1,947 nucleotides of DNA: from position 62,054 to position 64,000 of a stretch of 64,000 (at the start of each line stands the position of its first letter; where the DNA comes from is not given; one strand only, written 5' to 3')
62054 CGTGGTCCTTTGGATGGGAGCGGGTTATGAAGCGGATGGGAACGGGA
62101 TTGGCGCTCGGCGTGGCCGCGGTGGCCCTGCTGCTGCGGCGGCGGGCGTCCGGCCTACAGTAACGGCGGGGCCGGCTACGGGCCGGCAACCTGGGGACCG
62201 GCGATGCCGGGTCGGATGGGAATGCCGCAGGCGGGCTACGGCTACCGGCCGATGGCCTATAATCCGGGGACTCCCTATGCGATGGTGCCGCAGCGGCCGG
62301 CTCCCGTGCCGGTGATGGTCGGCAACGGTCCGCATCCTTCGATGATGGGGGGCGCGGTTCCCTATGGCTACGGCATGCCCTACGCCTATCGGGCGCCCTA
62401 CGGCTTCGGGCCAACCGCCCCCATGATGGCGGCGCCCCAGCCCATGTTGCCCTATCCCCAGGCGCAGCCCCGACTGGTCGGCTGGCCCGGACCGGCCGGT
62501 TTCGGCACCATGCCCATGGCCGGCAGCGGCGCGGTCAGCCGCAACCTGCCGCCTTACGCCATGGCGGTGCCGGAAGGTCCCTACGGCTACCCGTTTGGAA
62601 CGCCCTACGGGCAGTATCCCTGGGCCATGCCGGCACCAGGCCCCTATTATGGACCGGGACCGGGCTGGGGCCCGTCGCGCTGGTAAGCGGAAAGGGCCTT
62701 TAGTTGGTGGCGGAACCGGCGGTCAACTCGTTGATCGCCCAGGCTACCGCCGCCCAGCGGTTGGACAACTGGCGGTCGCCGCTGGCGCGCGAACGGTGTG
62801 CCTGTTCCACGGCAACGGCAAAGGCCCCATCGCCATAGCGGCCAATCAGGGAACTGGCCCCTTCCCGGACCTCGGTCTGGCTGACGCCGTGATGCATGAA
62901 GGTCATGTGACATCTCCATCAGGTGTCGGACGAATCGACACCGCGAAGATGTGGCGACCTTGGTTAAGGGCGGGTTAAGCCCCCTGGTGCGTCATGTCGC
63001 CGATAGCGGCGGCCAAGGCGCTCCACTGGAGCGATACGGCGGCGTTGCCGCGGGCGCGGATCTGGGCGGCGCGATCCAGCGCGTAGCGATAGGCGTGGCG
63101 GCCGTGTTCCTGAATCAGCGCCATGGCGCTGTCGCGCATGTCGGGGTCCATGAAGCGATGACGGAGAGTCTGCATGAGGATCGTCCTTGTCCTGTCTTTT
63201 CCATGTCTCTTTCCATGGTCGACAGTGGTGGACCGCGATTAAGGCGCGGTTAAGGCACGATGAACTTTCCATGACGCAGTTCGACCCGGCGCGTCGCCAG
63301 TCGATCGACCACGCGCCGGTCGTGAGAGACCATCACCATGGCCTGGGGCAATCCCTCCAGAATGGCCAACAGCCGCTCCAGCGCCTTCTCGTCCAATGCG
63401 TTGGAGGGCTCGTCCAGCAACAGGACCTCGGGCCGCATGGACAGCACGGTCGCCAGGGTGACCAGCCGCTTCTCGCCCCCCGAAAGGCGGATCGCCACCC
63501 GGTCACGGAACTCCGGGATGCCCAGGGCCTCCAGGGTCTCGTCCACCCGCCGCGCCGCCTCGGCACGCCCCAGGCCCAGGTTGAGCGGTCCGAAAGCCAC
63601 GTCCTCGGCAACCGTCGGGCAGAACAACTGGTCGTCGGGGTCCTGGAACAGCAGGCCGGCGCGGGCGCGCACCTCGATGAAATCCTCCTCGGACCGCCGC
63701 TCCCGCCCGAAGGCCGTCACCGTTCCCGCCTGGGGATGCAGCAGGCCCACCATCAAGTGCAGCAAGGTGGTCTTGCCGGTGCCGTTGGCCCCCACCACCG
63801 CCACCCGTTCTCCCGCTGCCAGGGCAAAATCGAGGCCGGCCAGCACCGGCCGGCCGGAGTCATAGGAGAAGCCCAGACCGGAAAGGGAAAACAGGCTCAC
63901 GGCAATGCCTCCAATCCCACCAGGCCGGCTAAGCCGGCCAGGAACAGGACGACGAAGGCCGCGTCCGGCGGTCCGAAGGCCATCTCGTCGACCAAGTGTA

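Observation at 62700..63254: Tandemly duplicated small-ORF module, each copy preceded by a CtrA-box-like TTAA-N7-TTAA motif fused to the upstream stop codon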

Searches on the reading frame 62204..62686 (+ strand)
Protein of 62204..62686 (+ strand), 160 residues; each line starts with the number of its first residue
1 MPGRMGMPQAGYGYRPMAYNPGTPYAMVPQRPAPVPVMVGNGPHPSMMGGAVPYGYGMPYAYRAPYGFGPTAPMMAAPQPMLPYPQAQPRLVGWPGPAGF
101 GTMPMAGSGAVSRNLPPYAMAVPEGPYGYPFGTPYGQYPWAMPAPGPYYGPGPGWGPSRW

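Call 5: search_protein_families(library=pfam, proteins=[window:62204-62686:+], max_evalue=1)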
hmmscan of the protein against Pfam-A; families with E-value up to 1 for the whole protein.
window:62204-62686:+ (160 aa): 0 families

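Call 6: search_protein_families(library=ncbifam, proteins=[window:62204-62686:+], max_evalue=1)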
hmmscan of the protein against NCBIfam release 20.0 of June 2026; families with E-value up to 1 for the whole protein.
window:62204-62686:+ (160 aa): 0 families

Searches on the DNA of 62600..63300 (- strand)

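Call 87: search_dna_similar(query=window:62600-63300:-, collection=plasmids, mode=distant, max_rows=8)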
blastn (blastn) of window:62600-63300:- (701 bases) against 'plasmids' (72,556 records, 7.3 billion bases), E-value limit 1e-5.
No match.

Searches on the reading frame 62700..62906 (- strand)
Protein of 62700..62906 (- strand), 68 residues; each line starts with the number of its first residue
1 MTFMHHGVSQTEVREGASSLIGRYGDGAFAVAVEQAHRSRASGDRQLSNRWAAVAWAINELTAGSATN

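Call 5: search_protein_families(library=pfam, proteins=[window:62703-62906:-], max_evalue=1)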
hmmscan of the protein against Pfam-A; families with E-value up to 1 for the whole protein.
seq(68 aa): 1 family
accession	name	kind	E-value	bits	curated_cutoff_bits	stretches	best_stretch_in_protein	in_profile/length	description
PF16901.10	DAO_C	-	0.08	13.2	31.4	1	15-59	31-79/126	C-terminal domain of alpha-glycerophosphate oxidase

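Call 6: search_protein_families(library=ncbifam, proteins=[window:62703-62906:-], max_evalue=1)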
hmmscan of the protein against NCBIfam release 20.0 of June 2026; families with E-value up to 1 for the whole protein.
seq(68 aa): 0 families

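Call 9: find_homologous_proteins(query=window:62703-62906:-, max_evalue=0.01)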
Query seq(68 aa) (68 aa): 3 proteins with E <= 0.01 among 4 candidates.
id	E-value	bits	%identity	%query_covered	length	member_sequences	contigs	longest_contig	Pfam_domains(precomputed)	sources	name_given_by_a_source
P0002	1.2e-36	140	100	100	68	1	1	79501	-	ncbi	ncbi:MAG: hypothetical protein H7841_03335 [Magnetospirillum sp. WYHS-4]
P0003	7.2e-29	116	79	99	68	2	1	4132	-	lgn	-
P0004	7.7e-26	106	75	99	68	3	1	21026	-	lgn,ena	-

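Call 10: find_encoding_contigs(protein=P0003, flank=5000)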
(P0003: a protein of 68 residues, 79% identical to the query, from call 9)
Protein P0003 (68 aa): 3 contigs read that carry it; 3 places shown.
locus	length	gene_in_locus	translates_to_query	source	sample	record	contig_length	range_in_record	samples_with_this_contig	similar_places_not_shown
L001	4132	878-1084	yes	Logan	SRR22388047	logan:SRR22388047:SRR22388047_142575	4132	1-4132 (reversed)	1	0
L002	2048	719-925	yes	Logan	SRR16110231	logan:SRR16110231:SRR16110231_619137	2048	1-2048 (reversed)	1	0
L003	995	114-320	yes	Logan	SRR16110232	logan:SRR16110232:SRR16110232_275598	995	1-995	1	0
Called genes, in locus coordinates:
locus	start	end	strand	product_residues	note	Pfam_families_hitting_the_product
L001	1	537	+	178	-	?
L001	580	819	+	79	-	-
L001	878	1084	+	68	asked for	-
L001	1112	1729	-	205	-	-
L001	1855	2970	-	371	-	PF08495:FIST, PF10442:FIST_C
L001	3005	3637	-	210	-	PF25182:NonGDSL, PF00657:Lipase_GDSL, PF13472:Lipase_GDSL_2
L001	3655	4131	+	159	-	?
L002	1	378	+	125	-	?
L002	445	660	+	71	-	-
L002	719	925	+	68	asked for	-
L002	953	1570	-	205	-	-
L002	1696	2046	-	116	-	?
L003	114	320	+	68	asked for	-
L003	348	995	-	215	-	?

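Call 11: find_encoding_contigs(protein=P0004, flank=5000)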
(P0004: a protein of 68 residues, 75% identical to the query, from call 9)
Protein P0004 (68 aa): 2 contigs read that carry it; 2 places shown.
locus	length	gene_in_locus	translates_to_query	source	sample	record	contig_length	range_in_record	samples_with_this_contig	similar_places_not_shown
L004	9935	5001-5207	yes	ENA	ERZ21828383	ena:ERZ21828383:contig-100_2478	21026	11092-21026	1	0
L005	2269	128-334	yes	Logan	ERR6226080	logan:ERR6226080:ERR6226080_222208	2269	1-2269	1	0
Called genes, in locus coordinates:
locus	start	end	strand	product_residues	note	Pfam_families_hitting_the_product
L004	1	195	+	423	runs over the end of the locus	PF04413:Glycos_transf_N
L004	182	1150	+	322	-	PF02606:LpxK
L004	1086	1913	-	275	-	PF00445:Ribonuclease_T2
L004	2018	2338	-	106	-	PF13616:Rotamase_3, PF00639:Rotamase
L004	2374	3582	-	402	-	-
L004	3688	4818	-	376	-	PF04055:Radical_SAM, PF13186:SPASM (weak)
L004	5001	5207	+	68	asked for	-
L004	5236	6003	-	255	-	-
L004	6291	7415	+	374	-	PF02119:FlgI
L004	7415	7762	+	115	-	PF10135:Rod-binding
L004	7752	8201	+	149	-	PF05130:FlgN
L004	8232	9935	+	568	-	?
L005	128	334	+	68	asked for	-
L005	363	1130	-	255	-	-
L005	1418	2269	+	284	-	?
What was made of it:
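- In L004 the module sits about 1 kb from flgI-flgJ-flgN (call 11). In L004, p2 with its box stands alone next to flagellar genes, with no cbi genes within 5 kb (call 11).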

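Call 52: find_related_loci(query=A3, collection=genome_contigs, flank=5000)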
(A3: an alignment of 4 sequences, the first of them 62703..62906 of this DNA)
Query A3 (68 aa) in genome_contigs; peptide patterns used: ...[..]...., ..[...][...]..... (x = any residue, [..] = any of these).
292 stretches matched a pattern, but none encodes a relative of the query by tblastn (E <= 1e-3).

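Call 53: find_related_loci(query=A3, collection=metagenome_contigs, flank=5000)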
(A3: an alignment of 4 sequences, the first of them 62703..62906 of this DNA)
Query A3 (68 aa) in metagenome_contigs; peptide patterns used: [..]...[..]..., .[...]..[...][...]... (x = any residue, [..] = any of these).
600 stretches matched a pattern (row limit reached: there are more); 1 encode a relative of the query (tblastn E <= 1e-3); 1 distinct loci.
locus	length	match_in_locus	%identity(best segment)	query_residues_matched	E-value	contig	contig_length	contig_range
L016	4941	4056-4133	57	38-67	2e-7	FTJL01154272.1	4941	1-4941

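Call 63: search_protein_families(library=phrogs, proteins=[window:62700-62906:-, L004:5236-6003:-], max_evalue=0.1)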
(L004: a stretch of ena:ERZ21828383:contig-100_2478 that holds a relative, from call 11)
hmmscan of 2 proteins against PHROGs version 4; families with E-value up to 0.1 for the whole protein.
window:62700-62906:- (68 aa): 0 families

L004:5236-6003:- (255 aa): 0 families
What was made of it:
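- Tried and rejected: Pfam, NCBIfam and PHROGs searches on p1 and p2 found nothing (calls 5, 6, 63).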

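Call 64: search_protein_families(library=pfam, proteins=[L004:5236-6003:-, L001:1112-1729:-], max_evalue=0.01)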
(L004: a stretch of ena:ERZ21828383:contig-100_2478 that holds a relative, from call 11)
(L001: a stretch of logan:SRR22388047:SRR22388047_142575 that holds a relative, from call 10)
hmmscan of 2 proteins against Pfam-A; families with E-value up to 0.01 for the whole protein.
L004:5236-6003:- (255 aa): 0 families

L001:1112-1729:- (205 aa): 0 families

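Call 88: search_dna_similar(query=window:62703-62906:-, collection=plasmids, mode=protein, max_evalue=0.1, max_rows=15)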
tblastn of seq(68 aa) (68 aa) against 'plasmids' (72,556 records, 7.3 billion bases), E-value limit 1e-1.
No match.
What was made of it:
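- Tried and rejected: Plasmid searches by DNA and by protein found none (calls 87, 88).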

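Call 90: find_related_loci(query=A3, collection=viral_contigs, flank=3000)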
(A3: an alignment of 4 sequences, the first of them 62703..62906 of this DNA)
Query A3 (68 aa) in viral_contigs; peptide patterns used: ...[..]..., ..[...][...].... (x = any residue, [..] = any of these).
143 stretches matched a pattern, but none encodes a relative of the query by tblastn (E <= 1e-3).
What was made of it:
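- Tried and rejected: The viral contig scan found none (call 90).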

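Call 91: predict_structure(alignment_id=A8)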
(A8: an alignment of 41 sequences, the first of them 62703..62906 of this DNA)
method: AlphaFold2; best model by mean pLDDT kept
length: 68 residues; sequences in the alignment: 41
mean_pLDDT: 84.7   pTM: 0.68
mean pLDDT of the five models: 84.7, 83.4, 83.1, 81.0, 80.6
residues with pLDDT >= 90: 42; 70-90: 14; 50-70: 8; < 50: 4
segments of 3 or more residues with pLDDT < 50: 1-3
pLDDT, mean of each block of 10 residues (from residue 1): 58 90 91 95 92 93 71
secondary structure, 60 per line:
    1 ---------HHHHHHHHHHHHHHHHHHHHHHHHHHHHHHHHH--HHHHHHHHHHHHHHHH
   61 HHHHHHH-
elements in order: H10-42 H45-67
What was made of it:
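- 62700..62906 (-): p2, 68-aa protein (H7841_03335). Paralog of p1, predicted helical hairpin. AF2 pLDDT 84.7 (call 91).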

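Call 93: fold_search(model_id=the predicted structure, library=viral)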
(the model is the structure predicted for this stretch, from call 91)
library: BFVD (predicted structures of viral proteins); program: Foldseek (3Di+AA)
matches with E <= 10: 159; with E <= 0.001: 0
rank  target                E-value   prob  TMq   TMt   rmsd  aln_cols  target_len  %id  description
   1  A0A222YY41            1.1e+00  0.77  0.50  0.31   8.7        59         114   19  Uncharacterized protein [Mycobacterium phage MyraDee]
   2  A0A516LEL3            1.5e+00  0.30  0.42  0.41   5.5        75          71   20  (no name in the UniProt tables at hand)
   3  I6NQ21                1.8e+00  0.28  0.39  0.33   7.5        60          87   18  Uncharacterized protein [Burkholderia phage vB_BceS_KL1]
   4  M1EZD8                2.0e+00  0.80  0.56  0.55   4.9        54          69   15  Uncharacterized protein [Cronobacter phage CR9]
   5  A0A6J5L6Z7            2.7e+00  0.47  0.52  0.31   3.0        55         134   11  Uncharacterized protein [uncultured Caudovirales phage]
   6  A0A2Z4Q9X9            2.8e+00  0.60  0.54  0.20   7.8        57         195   16  (no name in the UniProt tables at hand)
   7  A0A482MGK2            3.0e+00  0.16  0.37  0.13   8.7        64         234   16  (no name in the UniProt tables at hand)
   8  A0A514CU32            3.0e+00  0.15  0.34  0.31   5.5        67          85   16  Uncharacterized protein [Achromobacter phage vB_AxyP_19-32_Axy10]
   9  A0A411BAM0            3.2e+00  0.09  0.32  0.23   8.1        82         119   17  Uncharacterized protein [Salmonella phage Segz_1]
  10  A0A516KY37            3.4e+00  0.60  0.53  0.33   5.3        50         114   26  (no name in the UniProt tables at hand)
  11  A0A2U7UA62            3.4e+00  0.44  0.44  0.12   6.1        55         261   14  Uncharacterized protein [Pandoravirus quercus]
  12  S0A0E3                3.4e+00  0.33  0.46  0.23   4.4        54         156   20  Chaperonin DnaJ [Cellulophaga phage phi17:2]
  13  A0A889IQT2            3.5e+00  0.41  0.51  0.18   4.6        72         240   14  Uncharacterized protein [Pseudomonas phage Itty13]
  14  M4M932                3.5e+00  0.33  0.55  0.58   3.9        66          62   12  (no name in the UniProt tables at hand)
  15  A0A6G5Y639            3.5e+00  0.25  0.37  0.47   4.0        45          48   20  (no name in the UniProt tables at hand)
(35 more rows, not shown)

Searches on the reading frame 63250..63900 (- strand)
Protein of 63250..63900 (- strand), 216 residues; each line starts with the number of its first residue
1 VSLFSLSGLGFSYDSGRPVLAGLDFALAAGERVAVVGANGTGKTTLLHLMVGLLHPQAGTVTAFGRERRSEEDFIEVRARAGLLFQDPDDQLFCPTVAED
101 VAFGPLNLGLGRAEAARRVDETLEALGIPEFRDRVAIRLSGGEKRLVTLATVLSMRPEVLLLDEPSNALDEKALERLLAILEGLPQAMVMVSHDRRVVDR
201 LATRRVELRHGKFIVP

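Call 5: search_protein_families(library=pfam, proteins=[window:63250-63900:-], max_evalue=1)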
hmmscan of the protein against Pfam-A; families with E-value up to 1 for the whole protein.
window:63250-63900:- (216 aa): 27 families (the best 25 are shown)
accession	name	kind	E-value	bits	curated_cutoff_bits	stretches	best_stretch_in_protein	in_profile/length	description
PF00005.33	ABC_tran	-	1e-29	104.3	25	1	21-167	2-137/137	ABC transporter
PF13304.12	AAA_21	-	1.4e-09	38.9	27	2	139-184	238-286/304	AAA domain, putative AbiEii toxin, Type IV TA system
PF02463.25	SMC_N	-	1.8e-07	31.3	40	1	138-199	136-203/220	RecF/RecN/SMC N terminal domain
PF13401.12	AAA_22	-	0.0001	23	27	1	34-182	9-109/130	AAA domain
PF13604.12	AAA_30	-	0.00077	19.7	27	1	33-68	21-56/191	AAA domain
PF19993.5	DO-GTPase2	-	0.0029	17.7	27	1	32-77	2-46/226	Double-GTPase 2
PF13555.12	AAA_29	-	0.0046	17.1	27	1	30-58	23-50/61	P-loop containing region of AAA domain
PF13481.12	AAA_25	-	0.0079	16.3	27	1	27-47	30-50/195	AAA domain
PF00006.31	ATP-synt_ab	-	0.0082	16.2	29.5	1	26-80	10-65/213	ATP synthase alpha/beta family, nucleotide-binding domain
PF07728.20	AAA_5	-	0.014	15.8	22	1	34-75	3-43/139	AAA domain (dynein-related subfamily)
PF13191.12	AAA_16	-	0.015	16.2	32.6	1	31-127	25-103/167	AAA ATPase domain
PF13558.12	SbcC_Walker_B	-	0.016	15.9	27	1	139-182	33-89/90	SbcC/RAD50-like, Walker B motif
PF03205.20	MobB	-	0.034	14.5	26.6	1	33-59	2-28/133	Molybdopterin guanine dinucleotide synthesis protein B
PF25199.1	nSTAND_NTPase5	-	0.038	14.2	34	1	33-71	44-83/145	Novel STAND NTPase 5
PF13521.12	AAA_28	-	0.047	14.3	27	1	32-50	1-19/164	AAA domain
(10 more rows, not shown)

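Call 6: search_protein_families(library=ncbifam, proteins=[window:63250-63900:-], max_evalue=1)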
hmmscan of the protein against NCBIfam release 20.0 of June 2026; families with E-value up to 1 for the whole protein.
window:63250-63900:- (216 aa): 209 families (the best 25 are shown)
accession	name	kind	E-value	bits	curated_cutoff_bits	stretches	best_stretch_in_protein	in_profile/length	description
TIGR01166.1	cbiO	subfamily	5.2e-56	189.1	211.8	1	13-194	1-186/190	cobalt ABC transporter, ATP-binding protein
NF010171.0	PRK13652.1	equivalog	9.4e-51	172.5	476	1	2-190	2-189/277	cobalt transporter ATP-binding subunit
TIGR04521.1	ECF_ATPase_2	equivalog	1e-50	172.4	330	1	11-214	8-224/279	energy-coupling factor transporter ATPase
TIGR04520.1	ECF_ATPase_1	equivalog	1.6e-50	172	315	1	6-195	3-197/269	energy-coupling factor transporter ATPase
NF010157.0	PRK13636.1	equivalog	1.4e-40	139.3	463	1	6-214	8-221/285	cobalt transporter ATP-binding subunit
NF010156.0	PRK13635.1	equivalog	2.9e-40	138.2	392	1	7-186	9-188/279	energy-coupling factor ABC transporter ATP-binding protein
NF010158.0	PRK13637.1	equivalog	3e-40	138.1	390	1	20-214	23-224/287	energy-coupling factor transporter ATPase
NF010155.0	PRK13634.1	equivalog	3.2e-37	128.4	413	1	19-212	22-223/290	energy-coupling factor ABC transporter ATP-binding protein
TIGR02673.1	FtsE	equivalog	2e-35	122.4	264.85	1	6-212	4-214/214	cell division ATP-binding protein FtsE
NF010170.0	PRK13651.1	equivalog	2.7e-35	121.8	432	2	75-214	101-244/308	cobalt transporter ATP-binding subunit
NF000355.4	ribo_prot_ABC_F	equivalog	3.8e-34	118.4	380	1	15-212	13-191/499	ribosomal protection-like ABC-F family protein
NF010159.0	PRK13638.1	equivalog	4.9e-33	114.6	489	1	6-213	4-214/271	energy-coupling factor ABC transporter ATP-binding protein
NF040873.1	AztA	equivalog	5.9e-31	107.5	220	1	16-200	4-184/191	zinc ABC transporter ATP-binding protein AztA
NF010167.0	PRK13648.1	subfamily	1.7e-30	106.3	241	1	9-183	13-187/269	energy-coupling factor transporter ATPase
TIGR02982.1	heterocyst_DevA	subfamily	5.4e-30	104.6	295.8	1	17-212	18-218/220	ABC exporter ATP-binding subunit, DevA family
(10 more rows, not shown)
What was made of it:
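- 63250..63900 (-): cbiO-like ECF/cobalt transporter ATPase gene. Its TAA stop (63250-63252) lies in the 5' half-site of box 1. Pfam ABC_tran at 1e-29 and NCBIfam TIGR01166 cbiO at 5e-56 (below that model's cut-off) (calls 5, 6).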
